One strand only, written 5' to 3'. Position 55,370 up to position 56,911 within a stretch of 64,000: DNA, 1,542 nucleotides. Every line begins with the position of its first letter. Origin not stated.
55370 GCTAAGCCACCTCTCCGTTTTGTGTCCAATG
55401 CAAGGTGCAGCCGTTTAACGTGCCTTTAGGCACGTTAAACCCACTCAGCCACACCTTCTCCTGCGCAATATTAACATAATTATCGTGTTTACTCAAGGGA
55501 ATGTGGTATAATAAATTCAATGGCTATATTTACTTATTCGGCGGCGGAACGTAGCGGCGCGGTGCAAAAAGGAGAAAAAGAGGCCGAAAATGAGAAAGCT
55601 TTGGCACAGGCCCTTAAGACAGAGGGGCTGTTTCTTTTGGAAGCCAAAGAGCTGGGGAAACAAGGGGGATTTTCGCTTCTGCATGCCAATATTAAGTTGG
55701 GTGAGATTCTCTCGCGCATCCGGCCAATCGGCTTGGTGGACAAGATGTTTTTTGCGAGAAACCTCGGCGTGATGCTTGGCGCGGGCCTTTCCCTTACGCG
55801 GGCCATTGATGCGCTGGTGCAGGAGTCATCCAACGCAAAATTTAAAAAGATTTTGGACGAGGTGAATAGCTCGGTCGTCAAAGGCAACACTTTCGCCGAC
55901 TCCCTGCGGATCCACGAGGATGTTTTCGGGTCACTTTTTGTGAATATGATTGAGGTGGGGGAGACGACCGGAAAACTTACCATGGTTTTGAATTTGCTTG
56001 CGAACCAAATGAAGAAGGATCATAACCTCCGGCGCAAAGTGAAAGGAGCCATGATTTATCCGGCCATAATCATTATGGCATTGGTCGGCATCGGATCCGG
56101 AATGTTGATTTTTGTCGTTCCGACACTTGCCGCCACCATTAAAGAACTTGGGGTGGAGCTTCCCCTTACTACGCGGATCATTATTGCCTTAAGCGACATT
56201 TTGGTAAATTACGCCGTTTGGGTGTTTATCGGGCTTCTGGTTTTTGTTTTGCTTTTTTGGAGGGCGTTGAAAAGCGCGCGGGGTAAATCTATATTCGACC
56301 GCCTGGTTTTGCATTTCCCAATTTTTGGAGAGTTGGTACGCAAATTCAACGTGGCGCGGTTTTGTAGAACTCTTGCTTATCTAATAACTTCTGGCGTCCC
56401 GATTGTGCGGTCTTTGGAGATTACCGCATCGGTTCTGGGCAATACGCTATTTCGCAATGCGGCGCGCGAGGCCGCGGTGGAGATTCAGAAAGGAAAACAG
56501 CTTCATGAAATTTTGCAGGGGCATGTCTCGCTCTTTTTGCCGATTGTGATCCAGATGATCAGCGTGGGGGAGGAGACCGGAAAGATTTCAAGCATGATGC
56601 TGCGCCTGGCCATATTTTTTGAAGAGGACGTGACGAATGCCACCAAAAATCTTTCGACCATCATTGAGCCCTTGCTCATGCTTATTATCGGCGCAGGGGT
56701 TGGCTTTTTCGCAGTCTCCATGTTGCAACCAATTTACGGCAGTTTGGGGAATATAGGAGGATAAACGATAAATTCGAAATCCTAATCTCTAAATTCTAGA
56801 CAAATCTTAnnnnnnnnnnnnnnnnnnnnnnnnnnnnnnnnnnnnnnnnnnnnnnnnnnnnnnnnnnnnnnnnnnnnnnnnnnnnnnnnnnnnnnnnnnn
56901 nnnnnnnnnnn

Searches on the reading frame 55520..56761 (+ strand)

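Call 45: search_protein_families(library=pfam, proteins=[window:55520-56761:+], max_evalue=0.001)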
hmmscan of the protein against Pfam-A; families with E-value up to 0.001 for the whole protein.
window:55520-56761:+ (414 aa): 1 family
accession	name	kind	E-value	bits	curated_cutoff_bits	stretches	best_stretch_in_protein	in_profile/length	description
PF00482.28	T2SSF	-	3.6e-53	179.2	25.2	2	78-201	1-125/125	Type II secretion system (T2SS), protein F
